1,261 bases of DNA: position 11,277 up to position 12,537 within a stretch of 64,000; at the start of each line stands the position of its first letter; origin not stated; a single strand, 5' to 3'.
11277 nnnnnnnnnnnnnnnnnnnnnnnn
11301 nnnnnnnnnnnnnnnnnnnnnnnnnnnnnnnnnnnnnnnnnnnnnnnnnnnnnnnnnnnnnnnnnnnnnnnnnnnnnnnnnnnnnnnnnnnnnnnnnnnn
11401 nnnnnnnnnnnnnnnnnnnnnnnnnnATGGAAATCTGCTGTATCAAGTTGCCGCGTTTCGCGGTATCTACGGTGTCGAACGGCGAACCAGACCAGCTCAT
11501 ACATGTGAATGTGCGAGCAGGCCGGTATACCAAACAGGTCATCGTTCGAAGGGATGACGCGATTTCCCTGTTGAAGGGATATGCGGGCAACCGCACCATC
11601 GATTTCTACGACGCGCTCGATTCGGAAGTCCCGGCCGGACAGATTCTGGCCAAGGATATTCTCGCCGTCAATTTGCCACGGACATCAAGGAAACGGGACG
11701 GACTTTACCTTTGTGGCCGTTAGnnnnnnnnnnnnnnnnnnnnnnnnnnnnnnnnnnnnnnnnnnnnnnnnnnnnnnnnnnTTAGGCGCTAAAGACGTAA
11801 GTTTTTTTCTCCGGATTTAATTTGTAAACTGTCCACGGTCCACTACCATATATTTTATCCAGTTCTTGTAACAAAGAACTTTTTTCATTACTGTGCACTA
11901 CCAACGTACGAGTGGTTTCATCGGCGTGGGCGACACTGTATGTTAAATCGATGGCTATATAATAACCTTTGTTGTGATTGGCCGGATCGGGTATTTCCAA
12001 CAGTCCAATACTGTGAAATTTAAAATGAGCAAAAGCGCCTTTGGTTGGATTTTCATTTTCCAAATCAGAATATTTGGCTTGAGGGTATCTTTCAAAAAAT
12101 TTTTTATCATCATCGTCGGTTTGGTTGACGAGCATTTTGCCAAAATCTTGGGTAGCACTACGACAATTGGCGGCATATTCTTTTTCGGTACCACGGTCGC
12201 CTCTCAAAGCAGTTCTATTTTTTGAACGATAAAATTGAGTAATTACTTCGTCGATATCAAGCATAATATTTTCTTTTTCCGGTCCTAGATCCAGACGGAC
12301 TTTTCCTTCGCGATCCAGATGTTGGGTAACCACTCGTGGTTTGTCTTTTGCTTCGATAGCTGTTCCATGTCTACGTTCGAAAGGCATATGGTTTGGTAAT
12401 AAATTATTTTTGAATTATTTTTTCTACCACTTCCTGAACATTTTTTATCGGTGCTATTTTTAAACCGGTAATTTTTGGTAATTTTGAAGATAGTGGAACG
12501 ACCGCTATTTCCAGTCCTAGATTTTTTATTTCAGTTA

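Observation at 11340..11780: ~440-bp GC-rich island between convergent operons: foreign ORFan, palindrome nest or unrecognised structured RNA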

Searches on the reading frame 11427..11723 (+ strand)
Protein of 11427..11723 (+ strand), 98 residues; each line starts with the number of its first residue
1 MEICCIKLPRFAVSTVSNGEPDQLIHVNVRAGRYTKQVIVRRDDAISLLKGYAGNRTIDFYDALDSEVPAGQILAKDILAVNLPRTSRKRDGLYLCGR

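Call 10: search_protein_families(library=pfam, proteins=[window:11427-11723:+], max_evalue=1)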
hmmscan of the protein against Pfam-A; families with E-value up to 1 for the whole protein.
window:11427-11723:+ (98 aa): 0 families

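Call 13: find_homologous_proteins(query=window:11427-11723:+, max_evalue=0.01)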
Query window:11427-11723:+ (98 aa): 1 proteins with E <= 0.01 among 1 candidates.
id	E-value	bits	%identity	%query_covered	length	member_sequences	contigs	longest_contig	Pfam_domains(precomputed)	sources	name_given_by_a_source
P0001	4.0e-58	211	100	100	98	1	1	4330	-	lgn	-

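Call 14: find_encoding_contigs(protein=P0001, flank=10000)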
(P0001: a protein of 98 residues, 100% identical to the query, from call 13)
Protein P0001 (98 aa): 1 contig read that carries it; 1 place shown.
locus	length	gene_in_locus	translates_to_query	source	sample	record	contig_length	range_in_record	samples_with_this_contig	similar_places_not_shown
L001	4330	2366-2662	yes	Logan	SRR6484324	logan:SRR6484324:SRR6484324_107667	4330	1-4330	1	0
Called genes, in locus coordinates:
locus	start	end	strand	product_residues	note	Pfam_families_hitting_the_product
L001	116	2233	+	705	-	PF17191:RecG_wedge, PF01336:tRNA_anti-codon, PF00270:DEAD, PF04851:ResIII, PF00271:Helicase_C, PF19833:RecG_dom3_C (weak)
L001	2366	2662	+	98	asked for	-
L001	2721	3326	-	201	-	-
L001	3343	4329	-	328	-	?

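Call 38: search_protein_representatives(protein=window:11427-11723:+)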
Query: 98 residues. Proteins with E-value up to 0.001 (for the whole library): 7; up to 1e-10: 2; up to 1e-30: 1. The best 7 are listed.
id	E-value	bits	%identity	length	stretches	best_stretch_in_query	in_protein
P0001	1.3e-58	211.1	100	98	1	1-98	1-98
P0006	5.0e-12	61.9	34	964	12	8-54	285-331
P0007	9.3e-10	54.7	35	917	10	12-50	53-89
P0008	9.0e-06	41.9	42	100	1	13-95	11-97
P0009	1.5e-05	41.2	39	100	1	18-88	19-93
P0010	2.4e-05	40.5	39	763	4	38-76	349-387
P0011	3.0e-04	37.0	29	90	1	15-91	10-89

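Call 44: find_homologous_proteins(query=A2, max_evalue=0.01)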
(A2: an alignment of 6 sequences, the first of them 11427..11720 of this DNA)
Query A2 (6 sequences) (98 aa, profile of the alignment): 6 proteins with E <= 0.01 among 319 candidates.
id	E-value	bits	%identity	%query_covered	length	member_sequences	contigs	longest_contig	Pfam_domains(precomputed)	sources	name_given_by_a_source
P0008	8.0e-35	137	40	90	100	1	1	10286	-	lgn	-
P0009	2.2e-34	135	39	67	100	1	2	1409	-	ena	-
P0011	2.7e-32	129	27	80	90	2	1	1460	-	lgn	-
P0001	1.5e-30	123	100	100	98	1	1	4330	-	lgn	-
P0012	1.1e-20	92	-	-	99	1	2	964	-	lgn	-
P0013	1.3e-11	63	-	-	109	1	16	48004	-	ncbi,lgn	-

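Call 45: find_encoding_contigs(protein=P0008, flank=5000)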
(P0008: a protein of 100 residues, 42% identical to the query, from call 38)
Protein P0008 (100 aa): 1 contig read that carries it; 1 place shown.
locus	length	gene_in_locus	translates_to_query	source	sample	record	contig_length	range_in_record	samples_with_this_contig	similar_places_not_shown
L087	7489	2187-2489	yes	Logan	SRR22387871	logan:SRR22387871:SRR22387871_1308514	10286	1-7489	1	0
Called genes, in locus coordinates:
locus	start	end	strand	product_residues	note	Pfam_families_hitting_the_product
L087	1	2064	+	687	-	?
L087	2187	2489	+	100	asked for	-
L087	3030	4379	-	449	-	PF18073:Zn_ribbon_LapB, PF13481:AAA_25, PF03796:DnaB_C (weak), PF06745:ATPase (weak), PF23442:DUF7125 (weak), PF00004:AAA (faint), PF13479:AAA_24 (faint)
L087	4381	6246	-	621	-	-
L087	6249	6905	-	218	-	PF13462:Thioredoxin_4, PF01323:DSBA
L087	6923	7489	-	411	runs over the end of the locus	-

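Call 46: find_encoding_contigs(protein=P0011, flank=3000)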
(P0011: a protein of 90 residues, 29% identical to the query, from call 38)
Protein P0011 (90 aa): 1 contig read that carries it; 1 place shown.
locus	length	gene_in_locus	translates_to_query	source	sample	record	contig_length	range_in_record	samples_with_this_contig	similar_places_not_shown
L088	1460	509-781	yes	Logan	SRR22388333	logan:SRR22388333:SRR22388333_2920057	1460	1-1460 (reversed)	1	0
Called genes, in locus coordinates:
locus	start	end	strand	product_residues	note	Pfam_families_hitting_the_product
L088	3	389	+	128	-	?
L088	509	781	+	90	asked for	-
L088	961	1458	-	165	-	?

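Call 57: predict_structure(alignment_id=A3)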
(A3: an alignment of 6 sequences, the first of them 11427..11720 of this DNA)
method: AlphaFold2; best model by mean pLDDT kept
length: 98 residues; sequences in the alignment: 6
mean_pLDDT: 41.4   pTM: 0.23
mean pLDDT of the five models: 41.4, 40.4, 39.5, 36.1, 35.4
residues with pLDDT >= 90: 0; 70-90: 0; 50-70: 9; < 50: 89
segments of 3 or more residues with pLDDT < 50: 1-25, 28-31, 39-53, 56-98
pLDDT, mean of each block of 10 residues (from residue 1): 33 45 48 50 44 46 40 36 38 32
secondary structure, 60 per line:
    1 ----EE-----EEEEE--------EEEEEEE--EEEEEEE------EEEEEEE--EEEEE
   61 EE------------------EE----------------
elements in order: E12-16 E25-31 E34-40 E47-53 E56-62

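Call 60: search_solved_structures(query=A3, max_evalue=10, show_alignments=2)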
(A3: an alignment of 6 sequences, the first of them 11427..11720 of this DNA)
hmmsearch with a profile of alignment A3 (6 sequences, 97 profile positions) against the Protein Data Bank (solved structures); distinct sequences matched with E-value up to 10: 0.

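Call 61: search_protein_families(library=phrogs, proteins=[window:11427-11720:+, P0008, P0009, P0011, L087:2700-2906:+], max_evalue=1)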
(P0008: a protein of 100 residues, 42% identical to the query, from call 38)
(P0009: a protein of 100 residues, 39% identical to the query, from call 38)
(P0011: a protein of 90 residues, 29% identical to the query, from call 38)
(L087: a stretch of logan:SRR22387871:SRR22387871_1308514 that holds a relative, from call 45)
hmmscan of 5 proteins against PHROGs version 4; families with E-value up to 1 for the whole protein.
window:11427-11720:+ (98 aa): 0 families

P0008 (100 aa): 0 families

P0009 (100 aa): 1 family
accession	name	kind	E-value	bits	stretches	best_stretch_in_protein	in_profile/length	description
phrog_15985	-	unknown function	0.12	13.2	1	73-98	44-69/123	-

P0011 (90 aa): 2 families
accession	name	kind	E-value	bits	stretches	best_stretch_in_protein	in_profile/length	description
phrog_33986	-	unknown function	0.11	13.5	0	51-76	29-54/56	-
phrog_31420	-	unknown function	0.12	13.7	1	32-87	30-83/100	-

L087:2700-2906:+ (69 aa): 1 family
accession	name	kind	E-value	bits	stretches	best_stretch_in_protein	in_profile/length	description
phrog_8018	-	unknown function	0.14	13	1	3-29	25-51/78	-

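Call 62: search_protein_families(library=padloc, proteins=[window:11427-11720:+, P0008, P0009, P0011, L087:2700-2906:+], max_evalue=1)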
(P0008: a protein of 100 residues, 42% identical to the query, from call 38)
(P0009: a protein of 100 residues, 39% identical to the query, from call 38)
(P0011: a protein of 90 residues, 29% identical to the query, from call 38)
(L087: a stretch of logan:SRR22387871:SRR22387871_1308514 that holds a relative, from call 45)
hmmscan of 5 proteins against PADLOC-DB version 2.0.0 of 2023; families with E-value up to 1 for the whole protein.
window:11427-11720:+ (98 aa): 0 families

P0008 (100 aa): 0 families

P0009 (100 aa): 0 families

P0011 (90 aa): 0 families

L087:2700-2906:+ (69 aa): 0 families

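Call 63: search_protein_families(library=pfam, proteins=[P0008, P0009, P0011, L087:2700-2906:+], max_evalue=5)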
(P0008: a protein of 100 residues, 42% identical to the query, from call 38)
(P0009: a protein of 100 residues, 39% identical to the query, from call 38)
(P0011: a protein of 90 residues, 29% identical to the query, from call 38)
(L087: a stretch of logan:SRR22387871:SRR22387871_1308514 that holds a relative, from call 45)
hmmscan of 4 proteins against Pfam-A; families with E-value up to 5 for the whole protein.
P0008 (100 aa): 0 families

P0009 (100 aa): 1 family
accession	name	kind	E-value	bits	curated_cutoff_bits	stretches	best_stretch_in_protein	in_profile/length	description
PF21252.2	Glyco_hydro_109_C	-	0.19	11.4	27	1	2-74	79-145/187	Glycosyl hydrolase 109, C-terminal domain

P0011 (90 aa): 1 family
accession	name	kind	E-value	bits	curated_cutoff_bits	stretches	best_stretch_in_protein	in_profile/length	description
PF06764.17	DUF1223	-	0.12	12.8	30.7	1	28-87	127-190/202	Protein of unknown function (DUF1223)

L087:2700-2906:+ (69 aa): 0 families

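Call 105: predict_structure(alignment_id=A8)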
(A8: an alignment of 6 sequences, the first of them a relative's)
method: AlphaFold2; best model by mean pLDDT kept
length: 100 residues; sequences in the alignment: 6
mean_pLDDT: 46.6   pTM: 0.28
mean pLDDT of the five models: 46.6, 46.3, 42.0, 38.9, 38.6
residues with pLDDT >= 90: 0; 70-90: 0; 50-70: 39; < 50: 61
segments of 3 or more residues with pLDDT < 50: 1-24, 30-32, 46-59, 69-75, 97-100
pLDDT, mean of each block of 10 residues (from residue 1): 33 32 50 50 48 48 51 50 54 50
secondary structure, 60 per line:
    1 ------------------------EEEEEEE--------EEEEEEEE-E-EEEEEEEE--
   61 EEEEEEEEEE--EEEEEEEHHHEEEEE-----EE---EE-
elements in order: E25-31 E40-47 E51-58 E61-70 E73-79 E83-87

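Call 107: search_dna_similar(query=window:11427-11720:+, collection=phages, mode=protein, max_evalue=0.1, max_rows=5)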
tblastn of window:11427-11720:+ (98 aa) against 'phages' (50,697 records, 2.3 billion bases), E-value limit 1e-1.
No match.

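Call 108: search_dna_similar(query=window:11427-11720:+, collection=plasmids, mode=protein, max_evalue=0.1, max_rows=5)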
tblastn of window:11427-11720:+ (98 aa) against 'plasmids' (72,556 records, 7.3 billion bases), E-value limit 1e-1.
No match.

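Call 110: find_related_loci(query=window:11427-11720:+, collection=viral_contigs, flank=2000)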
Query window:11427-11720:+ (98 aa) in viral_contigs; peptide patterns used: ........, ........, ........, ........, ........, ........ (x = any residue, [..] = any of these).
9 stretches matched a pattern, but none encodes a relative of the query by tblastn (E <= 1e-3).

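Call 111: find_related_loci(query=P0009, collection=viral_contigs, flank=2000)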
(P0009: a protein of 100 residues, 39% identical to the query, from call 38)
Query P0009 (100 aa) in viral_contigs; peptide patterns used: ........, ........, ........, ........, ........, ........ (x = any residue, [..] = any of these).
12 stretches matched a pattern, but none encodes a relative of the query by tblastn (E <= 1e-3).

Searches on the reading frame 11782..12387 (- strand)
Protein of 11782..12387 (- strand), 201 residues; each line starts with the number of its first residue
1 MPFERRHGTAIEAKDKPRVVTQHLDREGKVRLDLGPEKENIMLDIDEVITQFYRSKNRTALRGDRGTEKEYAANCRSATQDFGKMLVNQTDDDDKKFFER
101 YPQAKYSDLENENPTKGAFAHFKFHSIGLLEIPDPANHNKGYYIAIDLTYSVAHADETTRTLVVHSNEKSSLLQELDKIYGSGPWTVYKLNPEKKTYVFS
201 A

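Call 10: search_protein_families(library=pfam, proteins=[window:11782-12387:-], max_evalue=1)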
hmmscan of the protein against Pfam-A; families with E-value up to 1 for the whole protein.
window:11782-12387:- (201 aa): 0 families

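Call 15: find_encoding_contigs(protein=window:11782-12387:-, flank=6000)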
Protein window:11782-12387:- (201 aa): 2 contigs read that carry it; 1 place shown.
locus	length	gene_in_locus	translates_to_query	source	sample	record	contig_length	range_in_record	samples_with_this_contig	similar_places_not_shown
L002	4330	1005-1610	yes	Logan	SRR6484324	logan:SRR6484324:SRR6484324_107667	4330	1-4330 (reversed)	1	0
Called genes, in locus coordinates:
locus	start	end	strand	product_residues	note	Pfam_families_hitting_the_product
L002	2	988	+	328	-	?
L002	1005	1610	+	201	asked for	-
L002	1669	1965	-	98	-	-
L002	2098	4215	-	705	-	PF17191:RecG_wedge, PF01336:tRNA_anti-codon, PF00270:DEAD, PF04851:ResIII, PF00271:Helicase_C, PF19833:RecG_dom3_C (weak)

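Call 61: search_protein_families(library=phrogs, proteins=[window:11782-12387:-], max_evalue=1)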
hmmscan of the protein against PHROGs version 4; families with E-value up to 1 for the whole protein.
window:11782-12387:- (201 aa): 3 families
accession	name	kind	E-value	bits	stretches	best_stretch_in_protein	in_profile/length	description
phrog_2584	-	unknown function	0.088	14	1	31-57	3-29/54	-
phrog_3970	-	other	0.11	13.2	1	32-74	81-121/231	polynucleotide kinase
phrog_14088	-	unknown function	0.24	12.2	0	14-30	28-44/56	-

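Call 62: search_protein_families(library=padloc, proteins=[window:11782-12387:-], max_evalue=1)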
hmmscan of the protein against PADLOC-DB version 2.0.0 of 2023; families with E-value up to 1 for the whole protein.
window:11782-12387:- (201 aa): 0 families
